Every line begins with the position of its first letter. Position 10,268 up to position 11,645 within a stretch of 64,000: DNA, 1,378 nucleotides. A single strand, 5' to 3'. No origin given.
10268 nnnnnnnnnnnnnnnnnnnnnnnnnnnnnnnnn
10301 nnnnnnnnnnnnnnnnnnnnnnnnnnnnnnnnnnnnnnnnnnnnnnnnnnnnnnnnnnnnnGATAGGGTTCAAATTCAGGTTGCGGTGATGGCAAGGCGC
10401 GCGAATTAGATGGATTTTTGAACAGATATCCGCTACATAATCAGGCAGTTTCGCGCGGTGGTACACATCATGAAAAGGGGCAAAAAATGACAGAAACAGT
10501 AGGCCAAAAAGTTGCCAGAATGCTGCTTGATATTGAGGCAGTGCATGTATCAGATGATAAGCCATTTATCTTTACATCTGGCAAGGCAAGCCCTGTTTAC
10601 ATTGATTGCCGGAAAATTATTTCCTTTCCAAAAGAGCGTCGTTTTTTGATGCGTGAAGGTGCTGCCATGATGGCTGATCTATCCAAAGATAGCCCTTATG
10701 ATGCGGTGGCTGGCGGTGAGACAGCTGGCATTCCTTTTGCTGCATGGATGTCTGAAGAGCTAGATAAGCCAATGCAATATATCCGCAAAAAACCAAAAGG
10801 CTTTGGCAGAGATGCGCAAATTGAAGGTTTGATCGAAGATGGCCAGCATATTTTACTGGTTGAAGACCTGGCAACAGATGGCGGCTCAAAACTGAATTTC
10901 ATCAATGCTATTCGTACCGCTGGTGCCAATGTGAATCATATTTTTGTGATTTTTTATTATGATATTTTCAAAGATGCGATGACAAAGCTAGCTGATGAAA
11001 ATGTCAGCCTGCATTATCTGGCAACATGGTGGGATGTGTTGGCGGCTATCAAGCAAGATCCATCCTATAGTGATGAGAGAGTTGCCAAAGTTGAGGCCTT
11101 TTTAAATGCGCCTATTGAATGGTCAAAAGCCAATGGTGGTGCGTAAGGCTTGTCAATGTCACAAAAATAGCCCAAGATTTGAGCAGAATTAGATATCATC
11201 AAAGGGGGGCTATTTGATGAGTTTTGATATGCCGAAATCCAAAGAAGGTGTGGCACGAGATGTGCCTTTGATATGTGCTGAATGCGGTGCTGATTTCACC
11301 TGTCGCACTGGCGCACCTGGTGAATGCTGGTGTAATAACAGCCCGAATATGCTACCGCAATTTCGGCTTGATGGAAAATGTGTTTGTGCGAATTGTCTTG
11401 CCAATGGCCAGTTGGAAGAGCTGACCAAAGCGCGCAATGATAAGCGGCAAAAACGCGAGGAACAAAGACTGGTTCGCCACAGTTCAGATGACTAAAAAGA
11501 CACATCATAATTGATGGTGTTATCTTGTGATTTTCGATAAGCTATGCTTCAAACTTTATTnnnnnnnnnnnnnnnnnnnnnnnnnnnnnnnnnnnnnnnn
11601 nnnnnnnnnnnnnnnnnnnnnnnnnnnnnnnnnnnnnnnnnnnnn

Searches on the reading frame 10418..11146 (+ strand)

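Call 3: search_protein_families(library=pfam, proteins=[window:10418-11146:+])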
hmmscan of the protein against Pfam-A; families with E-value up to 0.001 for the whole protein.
window:10418-11146:+ (242 aa): 1 family
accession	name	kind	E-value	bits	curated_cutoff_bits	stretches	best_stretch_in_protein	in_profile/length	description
PF00156.33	Pribosyltran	-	2.3e-07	30.7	26.3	1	82-179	16-124/158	Phosphoribosyl transferase domain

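Call 4: search_protein_families(library=ncbifam, proteins=[window:10418-11146:+])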
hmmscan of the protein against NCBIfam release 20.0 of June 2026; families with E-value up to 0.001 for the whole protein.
window:10418-11146:+ (242 aa): 18 families
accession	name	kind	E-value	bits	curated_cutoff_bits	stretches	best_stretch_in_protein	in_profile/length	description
NF001729.0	PRK00455.1-3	equivalog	2.3e-97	324.9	245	1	25-241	9-225/231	orotate phosphoribosyltransferase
TIGR00336.1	pyrE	equivalog_domain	6.8e-30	104.1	106.8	1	36-201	3-167/173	orotate phosphoribosyltransferase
NF004034.0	PRK05500.1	equivalog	8.2e-18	64.2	656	1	36-207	294-456/478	bifunctional orotidine-5'-phosphate decarboxylase/orotate phosphoribosyltransferase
NF010382.0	PRK13809.1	equivalog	1.1e-17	64.1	208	1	31-230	12-204/210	orotate phosphoribosyltransferase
TIGR01367.1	pyrE_Therm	equivalog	1.9e-12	47.2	150.25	1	50-177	17-140/187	orotate phosphoribosyltransferase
NF002620.0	PRK02277.1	subfamily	5.7e-10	39.2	115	1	59-179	54-178/201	orotate phosphoribosyltransferase-like protein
NF040646.1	HPT_Archaea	equivalog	3e-09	36.7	200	1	75-179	36-151/184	hypoxanthine/guanine phosphoribosyltransferase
NF002635.0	PRK02304.1-4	subfamily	2e-08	34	146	1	75-182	36-155/188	adenine phosphoribosyltransferase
NF006671.0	PRK09219.1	equivalog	1.3e-07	31.3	177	0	138-203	113-177/192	xanthine phosphoribosyltransferase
NF002636.0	PRK02304.1-5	equivalog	9.8e-07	28.4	125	0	81-127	42-88/176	adenine phosphoribosyltransferase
TIGR01744.1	XPRTase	equivalog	7e-06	25.8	164.45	0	140-203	115-177/191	xanthine phosphoribosyltransferase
NF006328.0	PRK08558.1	equivalog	1.3e-05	24.9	184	0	138-179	172-213/238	adenine phosphoribosyltransferase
NF009211.0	PRK12560.1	equivalog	3.4e-05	23.7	188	0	95-177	53-149/187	adenine phosphoribosyltransferase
NF002634.0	PRK02304.1-3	equivalog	6.2e-05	22.8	170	0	139-201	115-176/182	adenine phosphoribosyltransferase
TIGR01090.1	apt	equivalog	0.00012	22.2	185.85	0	84-177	37-144/169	adenine phosphoribosyltransferase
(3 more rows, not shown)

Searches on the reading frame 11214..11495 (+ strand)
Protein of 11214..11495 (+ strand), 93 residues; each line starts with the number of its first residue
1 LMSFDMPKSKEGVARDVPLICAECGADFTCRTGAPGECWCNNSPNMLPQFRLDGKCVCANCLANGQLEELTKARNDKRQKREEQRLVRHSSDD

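Call 59: search_protein_families(library=ncbifam, proteins=[window:11214-11495:+], max_evalue=1e-10)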
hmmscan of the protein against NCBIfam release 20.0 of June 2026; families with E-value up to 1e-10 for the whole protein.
window:11214-11495:+ (93 aa): 0 families

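Call 81: search_protein_families(library=pfam, proteins=[window:11214-11495:+], max_evalue=0.001)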
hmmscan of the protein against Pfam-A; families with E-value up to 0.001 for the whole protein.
window:11214-11495:+ (93 aa): 1 family
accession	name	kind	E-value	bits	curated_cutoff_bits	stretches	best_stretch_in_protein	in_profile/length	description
PF14375.11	Cys_rich_CWC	-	3.9e-05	24.4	24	1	21-62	1-49/50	Cysteine-rich CWC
